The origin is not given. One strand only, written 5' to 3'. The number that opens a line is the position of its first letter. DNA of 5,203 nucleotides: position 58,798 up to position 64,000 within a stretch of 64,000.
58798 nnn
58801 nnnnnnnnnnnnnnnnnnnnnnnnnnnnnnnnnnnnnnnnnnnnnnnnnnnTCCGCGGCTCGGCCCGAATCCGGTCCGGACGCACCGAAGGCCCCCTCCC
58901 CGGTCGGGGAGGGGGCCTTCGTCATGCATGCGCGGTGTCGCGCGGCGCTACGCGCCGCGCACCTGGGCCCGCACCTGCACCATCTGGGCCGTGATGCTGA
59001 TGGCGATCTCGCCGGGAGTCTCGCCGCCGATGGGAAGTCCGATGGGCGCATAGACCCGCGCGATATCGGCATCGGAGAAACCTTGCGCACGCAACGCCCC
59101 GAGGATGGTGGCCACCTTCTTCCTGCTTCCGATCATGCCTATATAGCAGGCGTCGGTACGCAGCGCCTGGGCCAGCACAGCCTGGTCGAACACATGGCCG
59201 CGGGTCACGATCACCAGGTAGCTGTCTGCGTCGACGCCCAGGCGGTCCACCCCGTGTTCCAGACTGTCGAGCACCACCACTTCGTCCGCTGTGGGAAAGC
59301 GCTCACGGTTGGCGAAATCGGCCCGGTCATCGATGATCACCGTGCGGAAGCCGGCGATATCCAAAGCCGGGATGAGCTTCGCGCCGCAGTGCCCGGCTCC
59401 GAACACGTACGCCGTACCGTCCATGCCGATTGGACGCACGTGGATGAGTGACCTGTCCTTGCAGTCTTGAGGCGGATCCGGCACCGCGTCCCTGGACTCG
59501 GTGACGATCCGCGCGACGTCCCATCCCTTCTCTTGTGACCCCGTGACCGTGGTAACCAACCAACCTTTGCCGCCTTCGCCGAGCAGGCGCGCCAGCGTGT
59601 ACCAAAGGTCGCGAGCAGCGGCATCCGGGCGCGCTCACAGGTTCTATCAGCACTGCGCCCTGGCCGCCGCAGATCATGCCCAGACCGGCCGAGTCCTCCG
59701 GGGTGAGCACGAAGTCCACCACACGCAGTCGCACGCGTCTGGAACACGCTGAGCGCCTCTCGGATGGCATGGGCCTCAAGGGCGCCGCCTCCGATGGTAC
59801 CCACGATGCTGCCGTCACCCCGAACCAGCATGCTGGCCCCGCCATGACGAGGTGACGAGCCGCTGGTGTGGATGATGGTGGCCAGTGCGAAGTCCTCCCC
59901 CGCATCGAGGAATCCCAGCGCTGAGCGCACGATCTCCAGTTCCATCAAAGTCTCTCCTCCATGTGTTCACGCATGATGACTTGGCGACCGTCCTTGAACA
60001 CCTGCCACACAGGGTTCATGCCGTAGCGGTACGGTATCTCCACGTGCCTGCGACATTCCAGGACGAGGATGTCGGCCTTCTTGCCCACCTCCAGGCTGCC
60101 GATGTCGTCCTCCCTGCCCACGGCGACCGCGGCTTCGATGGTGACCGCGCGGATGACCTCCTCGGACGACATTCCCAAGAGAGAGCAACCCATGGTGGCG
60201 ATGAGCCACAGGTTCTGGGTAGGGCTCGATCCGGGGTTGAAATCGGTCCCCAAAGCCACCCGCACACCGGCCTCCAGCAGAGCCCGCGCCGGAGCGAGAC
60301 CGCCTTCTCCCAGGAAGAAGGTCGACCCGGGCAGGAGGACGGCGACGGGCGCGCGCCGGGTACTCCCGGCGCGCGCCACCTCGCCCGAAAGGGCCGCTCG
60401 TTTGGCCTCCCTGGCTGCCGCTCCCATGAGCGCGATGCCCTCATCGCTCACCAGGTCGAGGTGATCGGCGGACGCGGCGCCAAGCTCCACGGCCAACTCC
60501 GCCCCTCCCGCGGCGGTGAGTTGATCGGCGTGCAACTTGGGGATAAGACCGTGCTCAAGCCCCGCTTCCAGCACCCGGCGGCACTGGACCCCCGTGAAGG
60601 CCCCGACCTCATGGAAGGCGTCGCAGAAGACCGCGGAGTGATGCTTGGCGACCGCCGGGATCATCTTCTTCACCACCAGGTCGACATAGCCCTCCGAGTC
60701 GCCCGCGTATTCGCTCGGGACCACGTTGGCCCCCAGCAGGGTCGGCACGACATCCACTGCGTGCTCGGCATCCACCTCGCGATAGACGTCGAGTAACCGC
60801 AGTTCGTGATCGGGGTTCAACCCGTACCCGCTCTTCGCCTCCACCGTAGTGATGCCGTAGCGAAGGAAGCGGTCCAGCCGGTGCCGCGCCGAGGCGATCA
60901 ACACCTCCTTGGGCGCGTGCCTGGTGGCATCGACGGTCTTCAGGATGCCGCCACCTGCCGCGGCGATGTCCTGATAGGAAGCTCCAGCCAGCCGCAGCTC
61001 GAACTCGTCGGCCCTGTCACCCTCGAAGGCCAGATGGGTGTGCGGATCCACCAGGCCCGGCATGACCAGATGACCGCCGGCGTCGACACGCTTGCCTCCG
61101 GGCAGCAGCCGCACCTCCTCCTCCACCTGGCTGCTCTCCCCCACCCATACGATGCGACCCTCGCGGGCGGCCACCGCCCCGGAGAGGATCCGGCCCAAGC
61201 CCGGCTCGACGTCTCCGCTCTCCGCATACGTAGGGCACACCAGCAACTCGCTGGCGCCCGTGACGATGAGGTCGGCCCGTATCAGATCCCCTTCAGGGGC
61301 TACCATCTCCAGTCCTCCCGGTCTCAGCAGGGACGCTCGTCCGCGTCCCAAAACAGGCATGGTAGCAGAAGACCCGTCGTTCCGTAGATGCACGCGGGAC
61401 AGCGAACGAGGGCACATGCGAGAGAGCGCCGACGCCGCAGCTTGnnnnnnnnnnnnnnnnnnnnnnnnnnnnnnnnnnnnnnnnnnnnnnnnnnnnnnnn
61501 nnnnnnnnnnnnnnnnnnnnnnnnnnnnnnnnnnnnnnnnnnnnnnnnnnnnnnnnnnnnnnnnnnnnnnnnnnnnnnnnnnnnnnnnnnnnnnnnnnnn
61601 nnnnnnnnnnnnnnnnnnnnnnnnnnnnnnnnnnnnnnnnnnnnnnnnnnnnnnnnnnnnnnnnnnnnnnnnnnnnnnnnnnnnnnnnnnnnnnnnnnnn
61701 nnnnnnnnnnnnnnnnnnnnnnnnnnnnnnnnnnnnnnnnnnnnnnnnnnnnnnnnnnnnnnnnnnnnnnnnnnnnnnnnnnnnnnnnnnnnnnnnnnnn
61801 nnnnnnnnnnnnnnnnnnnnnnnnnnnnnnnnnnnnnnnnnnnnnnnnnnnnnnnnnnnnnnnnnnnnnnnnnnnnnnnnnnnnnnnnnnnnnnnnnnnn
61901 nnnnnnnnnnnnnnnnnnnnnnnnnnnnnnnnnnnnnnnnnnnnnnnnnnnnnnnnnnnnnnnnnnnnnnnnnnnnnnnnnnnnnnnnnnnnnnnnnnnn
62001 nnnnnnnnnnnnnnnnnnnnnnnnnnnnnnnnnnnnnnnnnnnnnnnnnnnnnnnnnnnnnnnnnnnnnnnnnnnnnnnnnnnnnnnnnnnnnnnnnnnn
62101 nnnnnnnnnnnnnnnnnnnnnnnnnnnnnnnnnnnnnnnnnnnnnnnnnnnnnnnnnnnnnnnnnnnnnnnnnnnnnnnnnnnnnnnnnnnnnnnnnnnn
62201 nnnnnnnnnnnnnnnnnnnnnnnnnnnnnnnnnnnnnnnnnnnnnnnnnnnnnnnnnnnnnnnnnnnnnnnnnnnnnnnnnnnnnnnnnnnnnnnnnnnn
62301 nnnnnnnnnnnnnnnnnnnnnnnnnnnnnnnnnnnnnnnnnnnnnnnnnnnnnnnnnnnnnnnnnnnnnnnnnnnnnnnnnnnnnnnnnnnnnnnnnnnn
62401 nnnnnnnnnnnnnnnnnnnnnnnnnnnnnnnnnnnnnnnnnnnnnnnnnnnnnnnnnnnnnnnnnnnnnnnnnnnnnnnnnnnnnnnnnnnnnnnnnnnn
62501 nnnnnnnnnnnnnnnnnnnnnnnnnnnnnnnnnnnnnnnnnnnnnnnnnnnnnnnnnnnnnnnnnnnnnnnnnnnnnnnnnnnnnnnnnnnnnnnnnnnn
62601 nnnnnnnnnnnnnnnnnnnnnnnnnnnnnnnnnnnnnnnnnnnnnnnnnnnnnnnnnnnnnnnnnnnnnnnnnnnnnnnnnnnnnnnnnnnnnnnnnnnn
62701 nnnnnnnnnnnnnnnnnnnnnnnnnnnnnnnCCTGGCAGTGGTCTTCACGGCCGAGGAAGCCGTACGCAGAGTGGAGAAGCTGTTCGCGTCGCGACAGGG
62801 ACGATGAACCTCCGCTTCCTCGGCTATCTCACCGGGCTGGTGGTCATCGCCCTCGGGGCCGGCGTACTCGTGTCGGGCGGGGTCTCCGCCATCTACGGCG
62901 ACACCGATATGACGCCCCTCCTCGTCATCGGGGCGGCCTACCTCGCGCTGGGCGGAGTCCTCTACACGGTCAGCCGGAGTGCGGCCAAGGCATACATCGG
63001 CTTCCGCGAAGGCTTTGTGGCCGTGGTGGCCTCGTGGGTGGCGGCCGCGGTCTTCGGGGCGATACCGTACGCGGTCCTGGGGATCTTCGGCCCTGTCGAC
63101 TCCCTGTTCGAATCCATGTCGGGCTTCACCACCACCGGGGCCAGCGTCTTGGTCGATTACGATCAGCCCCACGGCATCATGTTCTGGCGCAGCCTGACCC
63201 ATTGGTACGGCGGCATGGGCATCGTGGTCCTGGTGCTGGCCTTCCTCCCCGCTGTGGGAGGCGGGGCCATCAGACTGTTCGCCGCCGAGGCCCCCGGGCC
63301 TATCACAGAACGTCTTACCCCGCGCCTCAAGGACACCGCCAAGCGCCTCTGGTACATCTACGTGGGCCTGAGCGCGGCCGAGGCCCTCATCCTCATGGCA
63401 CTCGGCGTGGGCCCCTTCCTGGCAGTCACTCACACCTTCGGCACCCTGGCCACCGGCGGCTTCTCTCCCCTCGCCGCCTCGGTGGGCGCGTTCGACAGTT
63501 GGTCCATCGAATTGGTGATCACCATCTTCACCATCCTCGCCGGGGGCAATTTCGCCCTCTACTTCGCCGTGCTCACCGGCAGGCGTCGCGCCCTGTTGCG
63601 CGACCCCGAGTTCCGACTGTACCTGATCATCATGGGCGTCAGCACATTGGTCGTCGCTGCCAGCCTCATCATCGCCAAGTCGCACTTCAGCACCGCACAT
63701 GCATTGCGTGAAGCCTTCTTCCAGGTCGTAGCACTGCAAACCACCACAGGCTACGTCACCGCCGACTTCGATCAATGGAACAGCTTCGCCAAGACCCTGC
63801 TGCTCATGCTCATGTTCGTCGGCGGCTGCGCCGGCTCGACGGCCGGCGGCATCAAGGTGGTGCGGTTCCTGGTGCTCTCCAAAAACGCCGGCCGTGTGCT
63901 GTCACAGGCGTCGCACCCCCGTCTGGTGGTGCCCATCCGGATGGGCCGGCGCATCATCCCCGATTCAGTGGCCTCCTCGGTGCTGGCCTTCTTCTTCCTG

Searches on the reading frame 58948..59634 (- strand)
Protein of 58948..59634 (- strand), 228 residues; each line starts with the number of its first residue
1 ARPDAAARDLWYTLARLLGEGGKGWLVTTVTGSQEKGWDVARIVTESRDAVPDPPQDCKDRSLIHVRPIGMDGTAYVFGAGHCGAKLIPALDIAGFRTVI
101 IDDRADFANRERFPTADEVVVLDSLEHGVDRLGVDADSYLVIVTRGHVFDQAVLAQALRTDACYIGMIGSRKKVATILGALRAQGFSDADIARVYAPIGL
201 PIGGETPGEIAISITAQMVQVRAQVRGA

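Call 7: search_protein_families(library=pfam, max_evalue=0.00001, proteins=[window:58948-59634:-])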
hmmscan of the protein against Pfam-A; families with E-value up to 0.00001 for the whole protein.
window:58948-59634:- (228 aa): 1 family
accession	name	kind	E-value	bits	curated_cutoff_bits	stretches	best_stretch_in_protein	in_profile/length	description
PF13478.12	XdhC_C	-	2.3e-43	148.1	29.7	1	76-218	2-125/125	XdhC Rossmann domain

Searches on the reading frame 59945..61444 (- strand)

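Call 31: search_protein_families(library=pfam, max_evalue=0.001, proteins=[window:59945-61444:-])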
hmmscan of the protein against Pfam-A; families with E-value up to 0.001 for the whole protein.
window:59945-61444:- (499 aa): 2 families
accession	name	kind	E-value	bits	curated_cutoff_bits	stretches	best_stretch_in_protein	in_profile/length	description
PF07969.17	Amidohydro_3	-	4.4e-23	82.9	29.7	2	174-489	150-471/472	Amidohydrolase family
PF01979.26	Amidohydro_1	-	1.2e-20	74.5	25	1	126-489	1-335/345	Amidohydrolase family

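Call 63: search_protein_families(library=ncbifam, max_evalue=1e-10, proteins=[window:59945-61444:-])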
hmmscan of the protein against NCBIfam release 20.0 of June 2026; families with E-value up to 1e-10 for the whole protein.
window:59945-61444:- (499 aa): 12 families
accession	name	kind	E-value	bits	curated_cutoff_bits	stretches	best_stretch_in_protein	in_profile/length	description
TIGR01224.1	hutI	equivalog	1.5e-123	412.3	298.15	1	88-487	3-376/377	imidazolonepropionase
NF006549.0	PRK09045.1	equivalog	9.7e-17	60.7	540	1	381-469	290-385/444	TRZ/ATZ family hydrolase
NF051886.1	XaaProDiPepCaul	equivalog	3.3e-16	59.3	500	0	390-468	304-379/398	Xaa-Pro dipeptidase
NF006689.0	PRK09237.1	equivalog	7.3e-16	57.7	371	0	386-466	258-339/383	amidohydrolase/deacetylase family metallohydrolase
TIGR02967.1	guan_deamin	equivalog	3.9e-15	55.7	375.4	0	369-465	265-363/401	guanine deaminase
NF006056.0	PRK08204.1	subfamily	4.9e-15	55.3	391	0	423-472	340-389/449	hypothetical protein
NF005557.0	PRK07228.1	equivalog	1.2e-14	53.9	522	0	372-472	278-384/445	5'-deoxyadenosine deaminase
NF006055.0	PRK08203.1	equivalog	2.8e-14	52.5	532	0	372-465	296-393/455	8-oxoguanine deaminase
NF006679.0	PRK09228.1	subfamily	4.1e-14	52.2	351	0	367-467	288-390/433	guanine deaminase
NF005211.0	PRK06687.1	equivalog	9.9e-13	47.6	703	0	381-469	283-378/419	TRZ/ATZ family protein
NF004995.0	PRK06380.1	subfamily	2.1e-11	43.5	567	0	374-473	267-371/418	metal-dependent hydrolase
NF011990.0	PRK15446.2-6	subfamily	9e-11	41.1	233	0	387-494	293-387/390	alpha-D-ribose 1-methylphosphonate 5-triphosphate diphosphatase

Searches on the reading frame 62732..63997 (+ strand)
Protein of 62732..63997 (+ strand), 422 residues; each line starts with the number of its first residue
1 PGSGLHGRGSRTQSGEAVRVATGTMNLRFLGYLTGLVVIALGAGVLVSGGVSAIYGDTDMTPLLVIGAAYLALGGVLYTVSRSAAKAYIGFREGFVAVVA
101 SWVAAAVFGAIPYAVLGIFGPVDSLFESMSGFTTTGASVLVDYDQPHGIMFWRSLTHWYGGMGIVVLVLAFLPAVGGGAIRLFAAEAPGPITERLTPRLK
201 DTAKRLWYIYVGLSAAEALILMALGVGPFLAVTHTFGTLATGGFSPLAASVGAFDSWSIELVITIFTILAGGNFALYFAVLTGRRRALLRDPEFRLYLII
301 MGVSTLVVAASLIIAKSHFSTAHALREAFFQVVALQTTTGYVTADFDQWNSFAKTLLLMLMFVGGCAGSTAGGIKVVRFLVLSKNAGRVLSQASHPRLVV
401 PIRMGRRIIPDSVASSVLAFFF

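Call 31: search_protein_families(library=pfam, max_evalue=0.001, proteins=[window:62732-63997:+])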
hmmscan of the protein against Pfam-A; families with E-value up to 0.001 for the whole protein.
window:62732-63997:+ (422 aa): 1 family
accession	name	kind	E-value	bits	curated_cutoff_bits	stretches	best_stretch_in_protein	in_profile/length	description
PF02386.22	TrkH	-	3e-50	171.6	27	1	71-422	13-412/502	Cation transport protein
